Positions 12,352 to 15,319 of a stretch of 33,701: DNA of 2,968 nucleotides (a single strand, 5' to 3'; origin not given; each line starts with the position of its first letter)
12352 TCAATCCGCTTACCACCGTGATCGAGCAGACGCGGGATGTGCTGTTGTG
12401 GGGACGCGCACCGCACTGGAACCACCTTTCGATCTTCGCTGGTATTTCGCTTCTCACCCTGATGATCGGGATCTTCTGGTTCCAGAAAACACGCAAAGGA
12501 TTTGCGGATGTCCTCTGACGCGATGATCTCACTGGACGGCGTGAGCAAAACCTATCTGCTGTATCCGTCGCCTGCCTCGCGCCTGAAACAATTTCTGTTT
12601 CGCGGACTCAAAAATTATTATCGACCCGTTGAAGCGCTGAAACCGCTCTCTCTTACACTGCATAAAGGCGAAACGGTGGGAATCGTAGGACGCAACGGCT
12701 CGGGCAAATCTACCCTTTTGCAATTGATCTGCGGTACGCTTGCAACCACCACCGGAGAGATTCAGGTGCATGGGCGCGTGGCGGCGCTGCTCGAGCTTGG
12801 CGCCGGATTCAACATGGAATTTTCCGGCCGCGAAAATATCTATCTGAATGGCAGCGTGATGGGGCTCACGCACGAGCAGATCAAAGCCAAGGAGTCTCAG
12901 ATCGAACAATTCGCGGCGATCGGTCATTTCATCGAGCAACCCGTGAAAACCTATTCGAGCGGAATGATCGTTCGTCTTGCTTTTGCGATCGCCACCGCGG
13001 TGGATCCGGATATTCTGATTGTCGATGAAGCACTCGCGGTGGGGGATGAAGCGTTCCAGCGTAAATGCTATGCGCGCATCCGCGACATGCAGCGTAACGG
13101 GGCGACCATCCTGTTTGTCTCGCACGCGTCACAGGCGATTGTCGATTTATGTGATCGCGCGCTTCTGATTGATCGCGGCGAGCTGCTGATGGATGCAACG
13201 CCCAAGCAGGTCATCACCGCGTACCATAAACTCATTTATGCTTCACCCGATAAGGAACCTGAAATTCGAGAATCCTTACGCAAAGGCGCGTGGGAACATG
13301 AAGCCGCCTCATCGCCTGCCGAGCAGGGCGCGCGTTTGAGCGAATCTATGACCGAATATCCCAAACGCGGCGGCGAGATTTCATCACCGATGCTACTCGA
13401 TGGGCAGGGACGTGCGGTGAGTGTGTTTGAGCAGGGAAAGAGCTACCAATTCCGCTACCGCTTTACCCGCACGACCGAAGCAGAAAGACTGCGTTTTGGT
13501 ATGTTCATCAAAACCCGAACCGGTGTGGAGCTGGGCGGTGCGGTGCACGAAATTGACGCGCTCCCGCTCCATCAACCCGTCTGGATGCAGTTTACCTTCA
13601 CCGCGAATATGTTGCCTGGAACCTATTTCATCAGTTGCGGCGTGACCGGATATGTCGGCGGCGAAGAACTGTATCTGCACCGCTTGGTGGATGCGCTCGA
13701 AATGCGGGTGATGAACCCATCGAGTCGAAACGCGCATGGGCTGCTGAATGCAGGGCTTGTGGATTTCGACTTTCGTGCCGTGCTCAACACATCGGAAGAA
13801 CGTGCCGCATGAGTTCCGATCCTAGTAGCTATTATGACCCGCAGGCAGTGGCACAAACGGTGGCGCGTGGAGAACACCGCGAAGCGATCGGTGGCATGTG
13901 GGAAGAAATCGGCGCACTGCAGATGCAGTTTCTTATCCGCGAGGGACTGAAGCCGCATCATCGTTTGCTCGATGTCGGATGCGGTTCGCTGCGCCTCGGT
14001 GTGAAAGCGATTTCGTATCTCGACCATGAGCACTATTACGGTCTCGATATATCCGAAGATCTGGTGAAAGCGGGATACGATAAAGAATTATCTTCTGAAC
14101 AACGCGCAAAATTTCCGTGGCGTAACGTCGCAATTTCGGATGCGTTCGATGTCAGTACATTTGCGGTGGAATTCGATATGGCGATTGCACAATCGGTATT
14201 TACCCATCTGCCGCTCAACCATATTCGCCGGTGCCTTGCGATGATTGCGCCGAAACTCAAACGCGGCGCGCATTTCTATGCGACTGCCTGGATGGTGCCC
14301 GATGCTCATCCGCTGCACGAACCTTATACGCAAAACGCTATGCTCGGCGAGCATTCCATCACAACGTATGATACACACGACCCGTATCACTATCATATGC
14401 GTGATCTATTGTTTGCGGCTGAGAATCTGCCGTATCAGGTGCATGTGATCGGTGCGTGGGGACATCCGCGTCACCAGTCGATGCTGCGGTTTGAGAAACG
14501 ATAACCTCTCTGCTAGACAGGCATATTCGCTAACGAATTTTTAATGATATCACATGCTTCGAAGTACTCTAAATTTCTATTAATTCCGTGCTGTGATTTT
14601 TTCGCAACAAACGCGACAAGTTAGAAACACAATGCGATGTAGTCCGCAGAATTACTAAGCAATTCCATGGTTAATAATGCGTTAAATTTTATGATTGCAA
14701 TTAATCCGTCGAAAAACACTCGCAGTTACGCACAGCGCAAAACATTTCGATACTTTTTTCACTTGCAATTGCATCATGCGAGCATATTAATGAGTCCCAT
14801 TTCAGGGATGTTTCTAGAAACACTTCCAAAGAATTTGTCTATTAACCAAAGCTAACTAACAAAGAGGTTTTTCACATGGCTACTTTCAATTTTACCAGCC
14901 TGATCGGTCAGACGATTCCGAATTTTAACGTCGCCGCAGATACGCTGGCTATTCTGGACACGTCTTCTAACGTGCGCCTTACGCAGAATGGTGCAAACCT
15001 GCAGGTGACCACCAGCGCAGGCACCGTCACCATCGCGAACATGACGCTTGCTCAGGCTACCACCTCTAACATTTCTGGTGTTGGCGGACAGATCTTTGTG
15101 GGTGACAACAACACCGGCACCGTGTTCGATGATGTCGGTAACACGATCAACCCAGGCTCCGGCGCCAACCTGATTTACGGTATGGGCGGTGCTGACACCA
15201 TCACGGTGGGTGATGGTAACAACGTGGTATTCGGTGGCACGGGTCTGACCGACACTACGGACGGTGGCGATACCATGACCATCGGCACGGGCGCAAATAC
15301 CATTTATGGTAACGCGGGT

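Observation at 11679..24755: Compact RsaA-like surface-layer island: glycan ABC exporter, methyltransferases, GT4, RTX surface protein, dedicated T1SS and serralysin-type protease in one 13-kb block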

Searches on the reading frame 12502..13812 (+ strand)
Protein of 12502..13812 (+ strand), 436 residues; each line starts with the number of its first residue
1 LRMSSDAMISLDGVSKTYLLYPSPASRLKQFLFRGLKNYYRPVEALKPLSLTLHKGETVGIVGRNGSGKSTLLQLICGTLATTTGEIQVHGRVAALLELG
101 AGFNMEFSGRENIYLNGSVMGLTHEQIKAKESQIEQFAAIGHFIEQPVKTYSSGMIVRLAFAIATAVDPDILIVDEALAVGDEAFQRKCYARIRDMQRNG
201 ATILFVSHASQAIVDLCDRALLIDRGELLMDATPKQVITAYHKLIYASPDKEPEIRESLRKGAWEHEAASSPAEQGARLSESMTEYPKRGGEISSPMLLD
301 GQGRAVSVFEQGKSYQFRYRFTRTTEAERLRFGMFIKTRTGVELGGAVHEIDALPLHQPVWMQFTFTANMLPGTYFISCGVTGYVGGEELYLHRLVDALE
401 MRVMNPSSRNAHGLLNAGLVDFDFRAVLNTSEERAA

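Call 3: search_protein_families(library=pfam, proteins=[window:12502-13812:+], max_evalue=0.01)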
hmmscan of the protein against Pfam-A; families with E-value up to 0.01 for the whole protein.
window:12502-13812:+ (436 aa): 11 families
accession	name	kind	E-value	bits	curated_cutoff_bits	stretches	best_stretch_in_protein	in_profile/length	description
PF14524.12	Wzt_C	-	1.9e-23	83.5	30.4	1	284-415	3-141/143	Wzt C-terminal domain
PF00005.33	ABC_tran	-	6.3e-22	79.1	25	1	46-178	1-136/137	ABC transporter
PF13476.12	AAA_23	-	0.00012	23.2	27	1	58-84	21-47/201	AAA domain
PF02463.25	SMC_N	-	0.00051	20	40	1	29-82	3-50/220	RecF/RecN/SMC N terminal domain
PF13304.12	AAA_21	-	0.00088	19.9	27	1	60-76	3-19/304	AAA domain, putative AbiEii toxin, Type IV TA system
PF03193.22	RsgA_GTPase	-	0.0019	18.5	30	1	46-89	97-139/174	RsgA GTPase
PF13555.12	AAA_29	-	0.0026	17.9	27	1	54-73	20-39/61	P-loop containing region of AAA domain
PF13604.12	AAA_30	-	0.0027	17.9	27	1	57-211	19-127/191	AAA domain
PF05729.18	NACHT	-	0.0029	17.9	26.7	0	58-84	2-28/167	NACHT domain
PF01926.29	MMR_HSR1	-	0.0078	16.8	21.9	0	58-83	1-26/113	50S ribosome-binding GTPase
PF13481.12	AAA_25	-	0.0084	16.2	27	0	24-84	3-59/195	AAA domain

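Call 9: search_protein_families(library=ncbifam, proteins=[window:12502-13812:+], max_evalue=0.01)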
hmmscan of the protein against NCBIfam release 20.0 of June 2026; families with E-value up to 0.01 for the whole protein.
window:12502-13812:+ (436 aa): 184 families (the best 25 are shown)
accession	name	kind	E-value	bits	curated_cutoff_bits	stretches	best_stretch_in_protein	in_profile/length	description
NF010065.0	PRK13545.1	equivalog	1.8e-64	218.4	538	1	10-261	6-254/549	teichoic acids export protein ATP-binding subunit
NF050108.1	galactan_ABC_ATP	equivalog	1.6e-55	187.9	400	1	43-242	42-241/244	galactan export ABC transporter ATP-binding subunit Wzt/RfbE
NF010066.0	PRK13546.1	equivalog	2.2e-54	184.6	320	1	9-246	5-239/264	teichoic acids export ABC transporter ATP-binding subunit TagH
TIGR04521.1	ECF_ATPase_2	equivalog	9.7e-29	100.3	330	2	116-245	109-240/279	energy-coupling factor transporter ATPase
TIGR01188.1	drrA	subfamily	1.4e-28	100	312.45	1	39-238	2-212/302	daunorubicin resistance ABC transporter, ATP-binding protein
TIGR04520.1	ECF_ATPase_1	equivalog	9.3e-26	90.8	315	2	120-245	106-231/269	energy-coupling factor transporter ATPase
NF010059.0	PRK13536.1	equivalog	8.5e-25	87.2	549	1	39-239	52-263/342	nodulation factor ABC transporter ATP-binding protein NodI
NF010060.0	PRK13537.1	equivalog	9.2e-24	83.9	521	1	33-240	18-236/314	nodulation factor ABC transporter ATP-binding protein NodI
TIGR03375.1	type_I_sec_LssB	subfamily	3.2e-23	81.9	693.1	2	43-91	480-528/696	type I secretion system permease/ATPase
TIGR01288.1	nodI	equivalog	3.7e-23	82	424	1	47-239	21-224/303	nodulation factor ABC transporter ATP-binding protein NodI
NF010156.0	PRK13635.1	equivalog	1.8e-22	79.8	392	1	44-245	21-235/279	energy-coupling factor ABC transporter ATP-binding protein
NF033858.1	ABC2_perm_RbbA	equivalog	2.5e-22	78.6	1050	2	106-241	353-488/909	ribosome-associated ATPase/putative transporter RbbA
TIGR01166.1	cbiO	subfamily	8.8e-22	77.5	211.8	2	42-92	4-54/190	cobalt ABC transporter, ATP-binding protein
TIGR03740.1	galliderm_ABC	subfamily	3.4e-21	76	309.75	1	36-232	6-206/223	lantibiotic protection ABC transporter ATP-binding subunit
TIGR02769.1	nickel_nikE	equivalog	3.7e-21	75.8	332.55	2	149-239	149-240/265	nickel import ATP-binding protein NikE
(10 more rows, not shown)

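Call 60: search_solved_structures(query=window:12502-13812:+, max_evalue=1e-10)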
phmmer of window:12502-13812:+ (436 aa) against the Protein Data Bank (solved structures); distinct sequences matched with E-value up to 1e-10: 245 (the best 60 are shown).
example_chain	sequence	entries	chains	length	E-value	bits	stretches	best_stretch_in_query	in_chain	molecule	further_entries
8dku_A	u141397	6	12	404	8.8e-67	229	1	14-252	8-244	ABC transporter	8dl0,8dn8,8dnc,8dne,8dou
7k2t_A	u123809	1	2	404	2.3e-66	227.6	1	14-252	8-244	ABC transporter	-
6amx_A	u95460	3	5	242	3.4e-66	227.1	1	14-244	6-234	ABC transporter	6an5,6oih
6m96_A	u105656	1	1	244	8e-66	225.8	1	14-244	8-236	ABC transporter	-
6jbh_A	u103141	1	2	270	1.1e-56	195.7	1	9-253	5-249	TarH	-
7dd0_A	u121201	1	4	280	7.6e-56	193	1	9-267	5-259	Teichoic acids export ATP-binding protein TagH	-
9qhw_C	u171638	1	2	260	4.7e-48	167.3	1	42-242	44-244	ABC transporter ATP-binding protein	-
9qfx_C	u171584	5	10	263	4.8e-48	167.3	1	42-242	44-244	ABC transporter ATP-binding protein | Probable o-antigen/lipopolysaccharide transport ATP-binding protein ABC transporter RfbE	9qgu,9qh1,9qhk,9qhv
9qhx_C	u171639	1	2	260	1.2e-47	165.9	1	42-242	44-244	ABC transporter ATP-binding protein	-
9qhj_C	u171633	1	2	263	1.3e-47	165.9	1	42-242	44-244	Probable o-antigen/lipopolysaccharide transport ATP-binding protein ABC transporter RfbE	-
9cfl_B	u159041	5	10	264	2.4e-45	158.4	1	8-242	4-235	Teichoic acids export ATP-binding protein TagH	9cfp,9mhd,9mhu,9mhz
8tsi_A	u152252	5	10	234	6.2e-34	120.8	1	56-245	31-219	ABC transporter ATP-binding protein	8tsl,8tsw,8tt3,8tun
8tsh_A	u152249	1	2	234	1.6e-33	119.4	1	56-245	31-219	ABC transporter ATP-binding protein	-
7w01_A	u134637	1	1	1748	1.8e-25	92.9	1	16-236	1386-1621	Phospholipid-transporting ATPase ABCA3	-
7w02_A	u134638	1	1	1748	1.2e-24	90.3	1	16-236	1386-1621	Phospholipid-transporting ATPase ABCA3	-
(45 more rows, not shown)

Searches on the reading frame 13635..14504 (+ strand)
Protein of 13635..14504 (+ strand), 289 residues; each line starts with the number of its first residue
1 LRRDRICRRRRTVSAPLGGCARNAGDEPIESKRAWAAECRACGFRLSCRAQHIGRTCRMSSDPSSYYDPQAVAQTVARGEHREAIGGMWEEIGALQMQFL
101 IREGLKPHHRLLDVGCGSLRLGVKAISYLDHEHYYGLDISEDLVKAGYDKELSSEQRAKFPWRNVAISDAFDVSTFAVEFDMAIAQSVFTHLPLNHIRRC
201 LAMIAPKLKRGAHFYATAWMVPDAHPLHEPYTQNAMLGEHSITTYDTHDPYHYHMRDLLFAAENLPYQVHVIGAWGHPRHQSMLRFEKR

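Call 3: search_protein_families(library=pfam, proteins=[window:13635-14504:+], max_evalue=0.01)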
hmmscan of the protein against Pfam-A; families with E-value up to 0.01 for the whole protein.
window:13635-14504:+ (289 aa): 5 families
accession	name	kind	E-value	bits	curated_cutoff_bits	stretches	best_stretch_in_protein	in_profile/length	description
PF08242.18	Methyltransf_12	-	7.5e-11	43.1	30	1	112-214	1-98/98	Methyltransferase domain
PF13649.12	Methyltransf_25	-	1.3e-06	29.4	27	1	112-211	2-96/97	Methyltransferase domain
PF08241.18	Methyltransf_11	-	4.1e-06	27.8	21.2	1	112-215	1-94/95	Methyltransferase domain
PF13847.12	Methyltransf_31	-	5.1e-06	26.7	27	1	106-215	2-108/145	Methyltransferase domain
PF13489.12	Methyltransf_23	-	0.00023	21.4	27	1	103-236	16-134/164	Methyltransferase domain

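Call 9: search_protein_families(library=ncbifam, proteins=[window:13635-14504:+], max_evalue=0.01)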
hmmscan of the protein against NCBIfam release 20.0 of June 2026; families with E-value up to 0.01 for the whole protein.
window:13635-14504:+ (289 aa): 5 families
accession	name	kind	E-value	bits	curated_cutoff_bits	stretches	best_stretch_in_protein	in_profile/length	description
NF043040.1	corrin_prot_MT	hypoth_equivalog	4.3e-06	26.3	180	1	102-222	35-153/216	corrinoid protein-associated methyltransferase CpaM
TIGR02021.1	BchM-ChlM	equivalog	0.0025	17.3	158.9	1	97-212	45-151/218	magnesium protoporphyrin IX methyltransferase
NF045667.1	MTase_DVU1556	equivalog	0.0027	17.2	155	1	102-161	17-79/213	DVU_1556 family methyltransferase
NF001244.0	PRK00216.1-5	equivalog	0.0041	16.5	216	1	106-165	47-107/236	bifunctional demethylmenaquinone methyltransferase/2-methoxy-6-polyprenyl-1,4-benzoquinol methylase UbiE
TIGR01983.1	UbiG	equivalog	0.0061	15.9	102.95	1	108-207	50-146/228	bifunctional 2-polyprenyl-6-hydroxyphenol methylase/3-demethylubiquinol 3-O-methyltransferase UbiG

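Call 59: search_solved_structures(query=window:13635-14504:+, max_evalue=1)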
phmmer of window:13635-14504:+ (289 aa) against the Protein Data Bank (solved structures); distinct sequences matched with E-value up to 1: 13.
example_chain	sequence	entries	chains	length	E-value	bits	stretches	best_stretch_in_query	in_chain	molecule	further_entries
4qtt_B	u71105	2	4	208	0.0036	19.9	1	102-218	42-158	Putative methyltransferase BUD23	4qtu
3sm3_A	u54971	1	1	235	0.0047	19.5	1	94-217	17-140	SAM-dependent methyltransferases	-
3d2l_A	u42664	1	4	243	0.007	19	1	101-160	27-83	SAM-dependent methyltransferase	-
7wtn_CB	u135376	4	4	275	0.0072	18.9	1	102-218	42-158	18S rRNA (guanine(1575)-N(7))-methyltransferase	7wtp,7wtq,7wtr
4iv8_A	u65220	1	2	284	0.035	16.7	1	104-198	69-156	Phosphoethanolamine N-methyltransferase,putative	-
7wtw_q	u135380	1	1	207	0.082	15.5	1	94-155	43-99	Probable 18S rRNA (guanine-N(7))-methyltransferase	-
5mgz_A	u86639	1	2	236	0.1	15.2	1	98-192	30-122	8-demethylnovobiocic acid C(8)-methyltransferase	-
5m58_A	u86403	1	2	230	0.12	15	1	98-189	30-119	C-methyltransferase CouO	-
5wp4_A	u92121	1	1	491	0.12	14.9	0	97-153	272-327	Phosphoethanolamine N-methyltransferase 1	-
5wp5_A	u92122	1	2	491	0.18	14.4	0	97-156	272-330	Phosphomethylethanolamine N-methyltransferase 2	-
24uw_A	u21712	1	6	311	0.29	13.7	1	107-214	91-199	FPP-methyltransferase VbFPPMT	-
9sm1_A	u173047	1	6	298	0.29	13.6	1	105-213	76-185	Methyltransferase domain protein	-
24ux_A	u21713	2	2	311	0.32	13.5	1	105-213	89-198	Methyltransferase domain protein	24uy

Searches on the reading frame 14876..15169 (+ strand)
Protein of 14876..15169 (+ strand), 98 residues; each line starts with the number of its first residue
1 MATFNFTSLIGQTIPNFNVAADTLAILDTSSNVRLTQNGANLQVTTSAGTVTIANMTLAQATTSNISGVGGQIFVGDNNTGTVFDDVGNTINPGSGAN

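Call 74: predict_structure(alignment_id=A5)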
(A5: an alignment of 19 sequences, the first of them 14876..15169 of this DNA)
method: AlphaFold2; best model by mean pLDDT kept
length: 98 residues; sequences in the alignment: 19
mean_pLDDT: 74.1   pTM: 0.66
mean pLDDT of the five models: 74.1, 74.0, 74.0, 73.5, 70.8
residues with pLDDT >= 90: 27; 70-90: 37; 50-70: 12; < 50: 22
segments of 3 or more residues with pLDDT < 50: 77-98
pLDDT, mean of each block of 10 residues (from residue 1): 90 93 81 83 88 90 79 52 39 39
secondary structure, 60 per line:
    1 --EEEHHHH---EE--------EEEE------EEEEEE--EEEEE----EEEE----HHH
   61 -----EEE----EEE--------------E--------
elements in order: E3-5 H6-9 E23-26 E33-38 E41-45 E50-53 E66-68 E73-75

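Call 76: fold_search(model_id=the predicted structure, library=pdb)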
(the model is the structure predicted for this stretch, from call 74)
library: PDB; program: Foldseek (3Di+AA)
matches with E <= 10: 604; with E <= 0.001: 0
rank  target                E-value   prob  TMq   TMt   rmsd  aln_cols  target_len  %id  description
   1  2qua                  7.0e-03  1.00  0.48  0.08   4.2        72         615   21  Crystal structure of LipA from Serratia marcescens (released 2007-08-28)
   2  2z8z                  4.0e-02  1.00  0.56  0.10   2.5        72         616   18  Crystal structure of a platinum-bound S445C mutant of Pseudomonas sp. MIS38 lipase (released 2007-10-30)
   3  2zj6                  1.5e-01  0.99  0.59  0.10   2.4        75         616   17  Crystal structure of D337A mutant of Pseudomonas sp. MIS38 lipase (released 2008-12-02)
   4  2zj7                  1.7e-01  0.99  0.57  0.10   2.8        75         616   17  Crystal structure of D157A mutant of Pseudomonas sp. MIS38 lipase (released 2008-12-02)
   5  2z8x                  1.8e-01  0.99  0.55  0.10   2.5        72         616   18  Crystal structure of extracellular lipase from Pseudomonas sp. MIS38 (released 2007-10-30)
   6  6gyb_B                2.7e-01  0.14  0.29  0.15  14.9       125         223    8  Cryo-EM structure of the bacteria-killing type IV secretion system core complex from Xanthomonas citri (released 2018-10-24)
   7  7v1n_A                3.9e-01  0.38  0.38  0.03   6.3        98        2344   11  Structure of the Clade 2 C. difficile TcdB in complex with its receptor TFPI (released 2022-02-23)
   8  3a6z_A                4.4e-01  0.96  0.56  0.10   2.5        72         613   18  Crystal structure of Pseudomonas sp. MIS38 lipase (PML) in the open conformation following dialysis against Ca-free bu (released 2010-05-26)
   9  7oyc_k1               4.7e-01  0.11  0.23  0.28   5.9        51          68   16  Cryo-EM structure of the Xenopus egg 80S ribosome (released 2022-07-20)
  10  6p5i_Ak               5.0e-01  0.11  0.24  0.30   5.6        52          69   19  Structure of a mammalian 80S ribosome in complex with the Israeli Acute Paralysis Virus IRES (Class 1) (released 2019-09-18)
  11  9v1i_ln               5.3e-01  0.13  0.25  0.30   5.2        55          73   16  Cryo- EM structure of ribosomal large subunit (LSU) from Entamoeba histolytica at 2.8 angstrom resolution (released 2025-10-08)
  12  2zvd_A                5.6e-01  0.30  0.31  0.06  12.3        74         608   16  Crystal structure of Pseudomonas sp. MIS38 lipase in an open conformation (released 2009-11-10)
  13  4zn0_D                5.6e-01  0.21  0.25  0.10   7.2        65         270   15  Structure of the NADPH-dependent thioredoxin reductase from Methanosarcina mazei (released 2016-06-29)
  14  8ovj_k                5.6e-01  0.10  0.25  0.31   7.2        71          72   11  CRYO-EM STRUCTURE OF LEISHMANIA MAJOR 80S RIBOSOME : PARENTAL STRAIN (released 2024-05-08)
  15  8qhu_k                5.6e-01  0.09  0.23  0.27   5.5        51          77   14  CRYO-EM STRUCTURE OF LEISHMANIA MAJOR 80S RIBOSOME : LM32Cs1C1 snoRNA overexpression (released 2025-02-12)
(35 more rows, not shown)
